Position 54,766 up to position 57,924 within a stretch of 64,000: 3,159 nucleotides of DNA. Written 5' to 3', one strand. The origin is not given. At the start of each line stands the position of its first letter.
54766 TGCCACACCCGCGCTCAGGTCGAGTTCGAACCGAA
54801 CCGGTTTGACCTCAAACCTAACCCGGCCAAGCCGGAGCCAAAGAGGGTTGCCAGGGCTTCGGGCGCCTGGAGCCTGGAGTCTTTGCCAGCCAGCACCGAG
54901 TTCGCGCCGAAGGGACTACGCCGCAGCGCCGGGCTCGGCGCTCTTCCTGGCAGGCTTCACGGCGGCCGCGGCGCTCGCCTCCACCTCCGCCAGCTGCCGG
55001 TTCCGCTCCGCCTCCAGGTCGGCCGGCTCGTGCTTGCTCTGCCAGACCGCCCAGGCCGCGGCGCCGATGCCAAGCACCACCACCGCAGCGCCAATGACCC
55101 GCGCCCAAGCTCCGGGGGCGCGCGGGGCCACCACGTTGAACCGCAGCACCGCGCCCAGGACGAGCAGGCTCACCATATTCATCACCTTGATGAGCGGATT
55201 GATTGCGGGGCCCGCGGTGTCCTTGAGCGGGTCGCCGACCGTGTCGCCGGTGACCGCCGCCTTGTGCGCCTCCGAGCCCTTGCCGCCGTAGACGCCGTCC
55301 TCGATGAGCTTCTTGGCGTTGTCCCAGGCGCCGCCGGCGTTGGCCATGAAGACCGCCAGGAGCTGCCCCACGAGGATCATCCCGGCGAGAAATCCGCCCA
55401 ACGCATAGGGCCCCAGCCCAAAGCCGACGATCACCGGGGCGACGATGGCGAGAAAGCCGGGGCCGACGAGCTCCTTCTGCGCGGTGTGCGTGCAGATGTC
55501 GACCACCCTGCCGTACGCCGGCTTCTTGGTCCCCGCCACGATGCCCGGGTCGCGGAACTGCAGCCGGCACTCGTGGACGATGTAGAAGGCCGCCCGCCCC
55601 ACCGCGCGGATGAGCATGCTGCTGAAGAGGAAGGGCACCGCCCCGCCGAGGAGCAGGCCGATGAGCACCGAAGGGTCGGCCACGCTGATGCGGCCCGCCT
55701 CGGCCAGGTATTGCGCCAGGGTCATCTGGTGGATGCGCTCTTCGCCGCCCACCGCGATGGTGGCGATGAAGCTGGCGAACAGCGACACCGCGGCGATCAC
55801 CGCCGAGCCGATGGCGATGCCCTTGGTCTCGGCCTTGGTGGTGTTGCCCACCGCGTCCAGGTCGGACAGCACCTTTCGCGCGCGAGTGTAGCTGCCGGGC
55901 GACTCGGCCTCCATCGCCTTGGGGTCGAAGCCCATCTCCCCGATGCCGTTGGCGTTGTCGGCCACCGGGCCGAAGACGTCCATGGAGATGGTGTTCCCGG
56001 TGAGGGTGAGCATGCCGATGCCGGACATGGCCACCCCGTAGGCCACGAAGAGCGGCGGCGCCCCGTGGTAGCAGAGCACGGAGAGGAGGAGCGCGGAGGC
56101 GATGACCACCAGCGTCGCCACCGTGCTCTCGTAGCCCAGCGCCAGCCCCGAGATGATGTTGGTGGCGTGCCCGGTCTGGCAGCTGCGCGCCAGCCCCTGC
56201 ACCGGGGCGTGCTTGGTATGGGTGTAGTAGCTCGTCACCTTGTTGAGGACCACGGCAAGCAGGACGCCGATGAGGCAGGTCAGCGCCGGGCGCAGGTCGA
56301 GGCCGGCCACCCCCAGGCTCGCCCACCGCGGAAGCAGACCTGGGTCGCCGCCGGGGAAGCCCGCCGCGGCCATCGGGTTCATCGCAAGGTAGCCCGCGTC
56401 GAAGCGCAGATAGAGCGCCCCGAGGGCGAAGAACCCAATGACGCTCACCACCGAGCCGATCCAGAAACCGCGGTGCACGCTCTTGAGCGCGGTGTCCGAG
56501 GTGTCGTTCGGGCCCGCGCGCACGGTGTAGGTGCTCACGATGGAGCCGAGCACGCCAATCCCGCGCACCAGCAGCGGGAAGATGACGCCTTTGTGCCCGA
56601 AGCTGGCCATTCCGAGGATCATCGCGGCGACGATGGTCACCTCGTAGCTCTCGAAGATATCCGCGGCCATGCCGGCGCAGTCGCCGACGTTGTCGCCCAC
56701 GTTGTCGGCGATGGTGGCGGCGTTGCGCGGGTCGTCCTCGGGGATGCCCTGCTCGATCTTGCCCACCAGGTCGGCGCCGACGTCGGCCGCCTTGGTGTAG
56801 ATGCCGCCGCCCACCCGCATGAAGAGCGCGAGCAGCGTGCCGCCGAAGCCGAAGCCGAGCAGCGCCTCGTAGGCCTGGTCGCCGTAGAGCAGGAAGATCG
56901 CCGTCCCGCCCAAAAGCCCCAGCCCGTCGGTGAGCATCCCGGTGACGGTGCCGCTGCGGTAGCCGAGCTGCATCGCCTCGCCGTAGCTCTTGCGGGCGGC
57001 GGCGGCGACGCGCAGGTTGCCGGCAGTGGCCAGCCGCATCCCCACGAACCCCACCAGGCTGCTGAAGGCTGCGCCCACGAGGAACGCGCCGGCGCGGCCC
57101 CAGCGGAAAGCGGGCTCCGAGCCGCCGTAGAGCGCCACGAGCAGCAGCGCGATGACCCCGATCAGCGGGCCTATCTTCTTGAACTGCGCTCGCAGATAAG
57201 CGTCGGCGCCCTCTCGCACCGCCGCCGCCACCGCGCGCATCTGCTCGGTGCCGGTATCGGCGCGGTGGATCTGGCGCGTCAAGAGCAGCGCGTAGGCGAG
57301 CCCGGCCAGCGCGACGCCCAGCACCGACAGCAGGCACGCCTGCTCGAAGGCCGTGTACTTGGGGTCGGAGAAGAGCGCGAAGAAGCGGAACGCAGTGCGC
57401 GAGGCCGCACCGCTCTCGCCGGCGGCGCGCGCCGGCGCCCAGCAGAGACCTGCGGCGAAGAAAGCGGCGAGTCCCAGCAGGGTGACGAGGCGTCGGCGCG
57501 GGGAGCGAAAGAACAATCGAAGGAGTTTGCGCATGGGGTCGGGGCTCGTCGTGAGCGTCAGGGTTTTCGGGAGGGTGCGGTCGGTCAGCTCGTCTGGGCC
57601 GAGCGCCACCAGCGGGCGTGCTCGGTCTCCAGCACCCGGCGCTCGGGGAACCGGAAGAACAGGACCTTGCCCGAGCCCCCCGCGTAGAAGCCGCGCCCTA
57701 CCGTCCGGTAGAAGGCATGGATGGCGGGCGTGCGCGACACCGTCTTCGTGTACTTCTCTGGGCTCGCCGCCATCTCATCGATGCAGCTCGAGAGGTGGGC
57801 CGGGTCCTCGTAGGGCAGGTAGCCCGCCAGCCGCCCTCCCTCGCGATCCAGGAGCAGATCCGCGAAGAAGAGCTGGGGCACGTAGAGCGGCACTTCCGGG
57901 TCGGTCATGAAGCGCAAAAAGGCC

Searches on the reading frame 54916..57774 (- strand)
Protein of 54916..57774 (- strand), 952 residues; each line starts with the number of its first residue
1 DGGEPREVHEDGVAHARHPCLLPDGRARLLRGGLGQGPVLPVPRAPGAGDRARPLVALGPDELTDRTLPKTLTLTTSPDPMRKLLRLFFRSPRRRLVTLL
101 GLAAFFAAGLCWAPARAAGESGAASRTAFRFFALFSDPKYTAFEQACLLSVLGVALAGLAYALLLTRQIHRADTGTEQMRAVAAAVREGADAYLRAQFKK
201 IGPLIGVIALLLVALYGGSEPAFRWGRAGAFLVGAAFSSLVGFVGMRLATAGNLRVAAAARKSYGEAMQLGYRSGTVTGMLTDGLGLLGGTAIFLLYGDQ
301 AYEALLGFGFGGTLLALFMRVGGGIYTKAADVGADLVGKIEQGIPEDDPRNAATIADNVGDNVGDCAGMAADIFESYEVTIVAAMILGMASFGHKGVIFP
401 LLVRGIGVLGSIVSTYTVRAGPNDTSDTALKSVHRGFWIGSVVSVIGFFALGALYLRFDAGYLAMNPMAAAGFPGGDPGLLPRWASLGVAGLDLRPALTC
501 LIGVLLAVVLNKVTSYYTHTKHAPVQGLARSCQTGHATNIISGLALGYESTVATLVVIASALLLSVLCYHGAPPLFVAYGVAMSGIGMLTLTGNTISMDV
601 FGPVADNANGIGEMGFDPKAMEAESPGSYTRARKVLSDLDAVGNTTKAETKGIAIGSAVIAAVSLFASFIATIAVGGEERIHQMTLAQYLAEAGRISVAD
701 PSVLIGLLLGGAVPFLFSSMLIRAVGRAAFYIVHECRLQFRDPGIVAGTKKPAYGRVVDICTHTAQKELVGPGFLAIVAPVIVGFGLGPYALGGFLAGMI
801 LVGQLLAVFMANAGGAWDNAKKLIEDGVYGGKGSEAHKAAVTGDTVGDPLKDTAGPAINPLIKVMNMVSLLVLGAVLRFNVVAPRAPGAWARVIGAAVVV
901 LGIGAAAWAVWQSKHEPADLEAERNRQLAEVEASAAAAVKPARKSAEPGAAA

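Call 49: search_protein_families(library=pfam, proteins=[window:54916-57774:-], max_evalue=0.00001)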
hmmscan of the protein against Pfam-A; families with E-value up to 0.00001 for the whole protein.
window:54916-57774:- (952 aa): 1 family
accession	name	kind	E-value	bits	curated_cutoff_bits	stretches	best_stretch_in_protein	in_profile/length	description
PF03030.21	H_PPase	-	3.8e-239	796.1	29.7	1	157-872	2-645/645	Inorganic H+ pyrophosphatase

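Call 57: find_homologous_proteins(query=window:54916-57400:-, max_evalue=1e-50)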
Query window:54916-57400:- (828 aa): 1 proteins with E <= 1e-50 among 8000 candidates.
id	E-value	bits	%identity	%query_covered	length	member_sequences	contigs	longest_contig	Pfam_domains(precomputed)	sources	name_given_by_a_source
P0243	2.4e-65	240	60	36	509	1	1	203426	PF03030.22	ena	-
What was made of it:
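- Tried and rejected: The last large protein search was wasted on an out-of-frame query (call 57).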
